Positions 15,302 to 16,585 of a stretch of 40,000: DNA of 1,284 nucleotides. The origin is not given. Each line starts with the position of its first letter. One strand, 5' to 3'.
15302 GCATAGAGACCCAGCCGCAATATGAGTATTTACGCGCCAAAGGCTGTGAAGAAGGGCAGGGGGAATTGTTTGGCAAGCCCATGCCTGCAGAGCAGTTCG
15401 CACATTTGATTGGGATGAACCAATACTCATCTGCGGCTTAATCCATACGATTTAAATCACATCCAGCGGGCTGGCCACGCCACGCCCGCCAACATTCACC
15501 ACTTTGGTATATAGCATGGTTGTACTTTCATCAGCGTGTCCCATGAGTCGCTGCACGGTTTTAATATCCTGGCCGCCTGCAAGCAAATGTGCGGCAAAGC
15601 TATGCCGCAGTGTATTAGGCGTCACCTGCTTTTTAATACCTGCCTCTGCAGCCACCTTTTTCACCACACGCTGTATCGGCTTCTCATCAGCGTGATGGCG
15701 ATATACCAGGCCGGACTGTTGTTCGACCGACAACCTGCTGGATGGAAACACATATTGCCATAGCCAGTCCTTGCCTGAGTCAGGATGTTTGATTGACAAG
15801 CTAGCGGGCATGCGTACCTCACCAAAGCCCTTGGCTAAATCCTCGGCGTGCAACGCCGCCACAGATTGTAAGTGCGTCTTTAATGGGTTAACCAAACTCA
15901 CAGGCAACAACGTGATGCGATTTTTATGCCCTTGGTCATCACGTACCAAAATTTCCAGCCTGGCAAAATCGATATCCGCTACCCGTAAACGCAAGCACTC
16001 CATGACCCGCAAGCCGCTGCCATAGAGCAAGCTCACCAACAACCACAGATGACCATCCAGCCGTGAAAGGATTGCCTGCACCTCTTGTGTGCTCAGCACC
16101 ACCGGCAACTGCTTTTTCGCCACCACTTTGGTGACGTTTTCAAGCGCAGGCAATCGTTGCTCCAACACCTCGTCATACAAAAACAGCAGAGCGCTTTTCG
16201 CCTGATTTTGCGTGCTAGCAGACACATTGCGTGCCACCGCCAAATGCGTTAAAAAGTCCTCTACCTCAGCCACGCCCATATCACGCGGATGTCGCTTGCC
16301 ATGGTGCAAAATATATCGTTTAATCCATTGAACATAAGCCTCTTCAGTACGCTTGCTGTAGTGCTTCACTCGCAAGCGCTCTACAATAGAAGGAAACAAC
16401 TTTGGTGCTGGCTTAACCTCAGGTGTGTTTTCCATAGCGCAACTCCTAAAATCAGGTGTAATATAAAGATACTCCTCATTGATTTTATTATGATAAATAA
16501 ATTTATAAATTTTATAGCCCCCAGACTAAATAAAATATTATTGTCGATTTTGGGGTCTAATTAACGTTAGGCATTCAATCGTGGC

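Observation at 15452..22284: Complete chromosomal integron with eleven cassettes of almost entirely unknown function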

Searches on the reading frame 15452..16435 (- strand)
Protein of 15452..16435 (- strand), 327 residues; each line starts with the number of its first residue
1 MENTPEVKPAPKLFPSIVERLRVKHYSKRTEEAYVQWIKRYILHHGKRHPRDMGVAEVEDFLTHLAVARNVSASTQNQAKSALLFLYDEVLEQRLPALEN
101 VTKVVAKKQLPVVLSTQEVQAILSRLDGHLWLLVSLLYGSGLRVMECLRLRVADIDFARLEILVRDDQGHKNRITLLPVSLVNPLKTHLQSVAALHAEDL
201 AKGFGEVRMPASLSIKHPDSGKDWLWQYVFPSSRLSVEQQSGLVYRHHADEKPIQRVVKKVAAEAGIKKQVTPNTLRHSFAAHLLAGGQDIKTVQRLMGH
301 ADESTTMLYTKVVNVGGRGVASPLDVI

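Call 6: search_protein_families(library=ncbifam, proteins=[window:15452-16435:-], max_evalue=0.01)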
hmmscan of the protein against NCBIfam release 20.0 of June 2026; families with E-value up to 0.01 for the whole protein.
window:15452-16435:- (327 aa): 12 families
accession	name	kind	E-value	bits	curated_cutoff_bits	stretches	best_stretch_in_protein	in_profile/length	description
TIGR02249.1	integrase_gron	subfamily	5.2e-124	413.7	265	1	16-326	4-314/315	integron integrase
NF011946.0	PRK15417.1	equivalog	4.3e-91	305.6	435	1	12-326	15-329/337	integron integrase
NF040815.2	recomb_XerA_Arch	equivalog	6.2e-48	163.7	220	2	19-191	5-174/263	site-specific tyrosine recombinase/integron integrase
TIGR02225.1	recomb_XerD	equivalog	3.5e-38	131.6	329.6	2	252-314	214-276/290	site-specific tyrosine recombinase XerD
TIGR02224.1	recomb_XerC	equivalog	1.6e-35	123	335.15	2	250-312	215-277/295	tyrosine recombinase XerC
NF001399.0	PRK00283.1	subfamily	6.7e-35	120.8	279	1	26-313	22-284/300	tyrosine recombinase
NF002331.0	PRK01287.1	subfamily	2.3e-22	79.5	371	2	16-190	32-224/365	site-specific tyrosine recombinase XerC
NF003462.0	PRK05084.1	equivalog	8.7e-16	57.6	267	2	249-314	283-346/360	tyrosine recombinase XerS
NF007371.0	PRK09871.1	subfamily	8.7e-07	28.7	222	1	255-311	117-173/198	tyrosine-type DNA invertase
NF007370.0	PRK09870.1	subfamily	1.7e-06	27.8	221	1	256-311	123-178/200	tyrosine-type DNA invertase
NF040693.1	recomb_GmtY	equivalog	2.1e-05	24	340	1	239-311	359-431/441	gamma-mobile-trio recombinase GmtY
NF002685.0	PRK02436.1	equivalog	0.00032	20.6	178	1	62-192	49-174/245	site-specific tyrosine recombinase XerD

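Call 7: search_protein_families(library=pfam, proteins=[window:15452-16435:-], max_evalue=0.01)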
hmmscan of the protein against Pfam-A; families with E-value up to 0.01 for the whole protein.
window:15452-16435:- (327 aa): 3 families
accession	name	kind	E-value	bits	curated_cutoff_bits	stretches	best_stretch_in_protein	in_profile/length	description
PF13495.12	Phage_int_SAM_4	-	3.1e-29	101.6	27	1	16-95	4-83/85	Phage integrase, N-terminal SAM-like domain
PF00589.27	Phage_integrase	-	2e-27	96.5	27.1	1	114-312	3-168/172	Phage integrase family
PF02899.23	Phage_int_SAM_1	-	0.002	18.8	22.3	0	23-88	11-77/83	Phage integrase, N-terminal SAM-like domain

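Call 12: find_encoding_contigs(protein=window:15452-16435:-, flank=10000, max_places=6)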
Protein window:15452-16435:- (327 aa): 1 contig read that carries it; 1 place shown.
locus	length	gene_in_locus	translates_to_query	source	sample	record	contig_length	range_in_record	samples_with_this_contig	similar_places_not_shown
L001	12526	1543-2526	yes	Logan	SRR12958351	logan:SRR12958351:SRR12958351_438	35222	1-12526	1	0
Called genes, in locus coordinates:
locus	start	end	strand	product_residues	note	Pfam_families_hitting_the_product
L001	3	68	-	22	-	?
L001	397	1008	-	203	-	-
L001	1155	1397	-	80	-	-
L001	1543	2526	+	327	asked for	PF13495:Phage_int_SAM_4, PF00589:Phage_integrase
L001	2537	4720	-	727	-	PF01590:GAF, PF00989:PAS (faint), PF13426:PAS_9 (weak), PF00990:GGDEF, PF00563:EAL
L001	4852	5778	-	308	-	PF17773:UPF0176_N, PF00581:Rhodanese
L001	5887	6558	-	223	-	PF01493:GXGXG (faint)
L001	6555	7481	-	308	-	PF01913:FTR, PF02741:FTR_C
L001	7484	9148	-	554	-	PF01979:Amidohydro_1 (faint), PF07969:Amidohydro_3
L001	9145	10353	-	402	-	-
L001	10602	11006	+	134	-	PF00334:NDK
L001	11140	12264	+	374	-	PF21016:RlmN_N, PF04055:Radical_SAM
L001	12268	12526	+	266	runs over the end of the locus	PF13428:TPR_14 (faint), PF13371:TPR_9 (faint), PF13424:TPR_12, PF13414:TPR_11, PF13432:TPR_16, PF23914:TPR_CcmH_CycH (weak), PF00515:TPR_1 (weak), PF13431:TPR_17 (weak), +5 more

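Call 14: find_related_loci(query=window:15452-16435:-, collection=genome_contigs, flank=10000)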
Query window:15452-16435:- (327 aa) in genome_contigs; peptide patterns used: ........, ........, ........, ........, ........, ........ (x = any residue, [..] = any of these).
600 stretches matched a pattern (row limit reached: there are more); 39 encode a relative of the query (tblastn E <= 1e-3); 39 distinct loci.
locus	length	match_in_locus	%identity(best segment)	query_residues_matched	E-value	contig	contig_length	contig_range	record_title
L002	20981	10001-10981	80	1-327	1e-178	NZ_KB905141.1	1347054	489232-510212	Methylophilus methylotrophus DSM 46235 = ATCC 53528 F463DRAFT_scaffold00001.1, whole genome shotgun sequence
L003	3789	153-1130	79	1-327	0e+0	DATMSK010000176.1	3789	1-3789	MAG TPA_asm: Methylophilus sp. isolate SMAG_U12984 k141_36837, whole genome shotgun sequence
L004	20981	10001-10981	77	1-327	4e-167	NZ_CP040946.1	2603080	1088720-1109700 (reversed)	Methylophilus medardicus strain MMS-M-51 chromosome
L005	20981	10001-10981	70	1-327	7e-157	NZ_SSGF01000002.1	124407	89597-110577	MAG: Methylophilus sp. isolate Bin_55_2 c_000000017101, whole genome shotgun sequence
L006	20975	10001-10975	55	3-325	3e-120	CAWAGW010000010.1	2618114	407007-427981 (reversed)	MAG: uncultured delta proteobacterium isolate MFD02416.bin.2.191 genome assembly, contig: contig_6040, whole genome shot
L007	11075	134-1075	58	13-326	3e-118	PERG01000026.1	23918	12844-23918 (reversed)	MAG: Methylotenera sp. isolate PB2.3.53 PB2_1001149_23918, whole genome shotgun sequence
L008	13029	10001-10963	52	5-325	4e-112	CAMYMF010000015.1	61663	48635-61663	MAG: uncultured Nitrospirae bacterium isolate ES_M_CG2-30-53-67_01 genome assembly, contig: scaffold_451, whole genome s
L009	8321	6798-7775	52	3-325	1e-105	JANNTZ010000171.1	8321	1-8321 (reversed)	MAG: Acidobacteriota bacterium isolate SOY_30_metabat_319 SOY_30_k141_1034862, whole genome shotgun sequence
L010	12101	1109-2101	50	5-325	4e-105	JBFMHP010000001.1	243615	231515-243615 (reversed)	MAG: Pseudomonadota bacterium isolate MAG326 MAG326_1, whole genome shotgun sequence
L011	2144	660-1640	49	4-325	9e-110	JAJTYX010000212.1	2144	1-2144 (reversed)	MAG: Gammaproteobacteria bacterium isolate DTUPRO9 212-Genome51, whole genome shotgun sequence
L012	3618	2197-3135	51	11-323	6e-106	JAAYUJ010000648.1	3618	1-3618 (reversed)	MAG: Deltaproteobacteria bacterium isolate AS27yjCOA_149 136087_AS27, whole genome shotgun sequence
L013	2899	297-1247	53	9-325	2e-105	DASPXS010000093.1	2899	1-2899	MAG TPA_asm: Haliangiales bacterium isolate SMAG_U11573 k141_521152, whole genome shotgun sequence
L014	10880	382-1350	53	1-325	1e-99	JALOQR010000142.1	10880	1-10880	MAG: Fimbriiglobus sp. isolate Prado160 scaffold_11760, whole genome shotgun sequence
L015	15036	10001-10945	50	11-325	8e-96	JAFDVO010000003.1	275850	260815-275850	MAG: Acidobacteria bacterium isolate SZAS-18 ACID-KAN-4__3__length-275850, whole genome shotgun sequence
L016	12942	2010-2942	47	17-325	3e-91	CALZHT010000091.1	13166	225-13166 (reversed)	MAG: uncultured Desulfobulbaceae bacterium isolate FO_M_Desulfobacterota_18 genome assembly, contig: scaffold_3711, whol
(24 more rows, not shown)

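Call 52: search_solved_structures(query=window:15452-16435:-, show_alignments=2, max_evalue=1e-10)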
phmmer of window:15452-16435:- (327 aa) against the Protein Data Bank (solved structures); distinct sequences matched with E-value up to 1e-10: 5.
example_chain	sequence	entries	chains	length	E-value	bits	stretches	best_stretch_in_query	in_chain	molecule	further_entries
2a3v_A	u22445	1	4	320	2.3e-77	263.5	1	15-325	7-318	site-specific recombinase IntI4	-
5hxy_A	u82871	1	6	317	5.8e-27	98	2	248-312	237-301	Tyrosine recombinase XerA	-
4a8e_A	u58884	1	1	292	4.7e-25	91.7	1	250-313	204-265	PROBABLE TYROSINE RECOMBINASE XERC-LIKE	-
1a0p_A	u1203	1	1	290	5.1e-15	58.8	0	258-313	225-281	SITE-SPECIFIC RECOMBINASE XERD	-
5dcf_A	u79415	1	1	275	4.4e-14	55.7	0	258-313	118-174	Tyrosine recombinase XerD,DNA translocase FtsK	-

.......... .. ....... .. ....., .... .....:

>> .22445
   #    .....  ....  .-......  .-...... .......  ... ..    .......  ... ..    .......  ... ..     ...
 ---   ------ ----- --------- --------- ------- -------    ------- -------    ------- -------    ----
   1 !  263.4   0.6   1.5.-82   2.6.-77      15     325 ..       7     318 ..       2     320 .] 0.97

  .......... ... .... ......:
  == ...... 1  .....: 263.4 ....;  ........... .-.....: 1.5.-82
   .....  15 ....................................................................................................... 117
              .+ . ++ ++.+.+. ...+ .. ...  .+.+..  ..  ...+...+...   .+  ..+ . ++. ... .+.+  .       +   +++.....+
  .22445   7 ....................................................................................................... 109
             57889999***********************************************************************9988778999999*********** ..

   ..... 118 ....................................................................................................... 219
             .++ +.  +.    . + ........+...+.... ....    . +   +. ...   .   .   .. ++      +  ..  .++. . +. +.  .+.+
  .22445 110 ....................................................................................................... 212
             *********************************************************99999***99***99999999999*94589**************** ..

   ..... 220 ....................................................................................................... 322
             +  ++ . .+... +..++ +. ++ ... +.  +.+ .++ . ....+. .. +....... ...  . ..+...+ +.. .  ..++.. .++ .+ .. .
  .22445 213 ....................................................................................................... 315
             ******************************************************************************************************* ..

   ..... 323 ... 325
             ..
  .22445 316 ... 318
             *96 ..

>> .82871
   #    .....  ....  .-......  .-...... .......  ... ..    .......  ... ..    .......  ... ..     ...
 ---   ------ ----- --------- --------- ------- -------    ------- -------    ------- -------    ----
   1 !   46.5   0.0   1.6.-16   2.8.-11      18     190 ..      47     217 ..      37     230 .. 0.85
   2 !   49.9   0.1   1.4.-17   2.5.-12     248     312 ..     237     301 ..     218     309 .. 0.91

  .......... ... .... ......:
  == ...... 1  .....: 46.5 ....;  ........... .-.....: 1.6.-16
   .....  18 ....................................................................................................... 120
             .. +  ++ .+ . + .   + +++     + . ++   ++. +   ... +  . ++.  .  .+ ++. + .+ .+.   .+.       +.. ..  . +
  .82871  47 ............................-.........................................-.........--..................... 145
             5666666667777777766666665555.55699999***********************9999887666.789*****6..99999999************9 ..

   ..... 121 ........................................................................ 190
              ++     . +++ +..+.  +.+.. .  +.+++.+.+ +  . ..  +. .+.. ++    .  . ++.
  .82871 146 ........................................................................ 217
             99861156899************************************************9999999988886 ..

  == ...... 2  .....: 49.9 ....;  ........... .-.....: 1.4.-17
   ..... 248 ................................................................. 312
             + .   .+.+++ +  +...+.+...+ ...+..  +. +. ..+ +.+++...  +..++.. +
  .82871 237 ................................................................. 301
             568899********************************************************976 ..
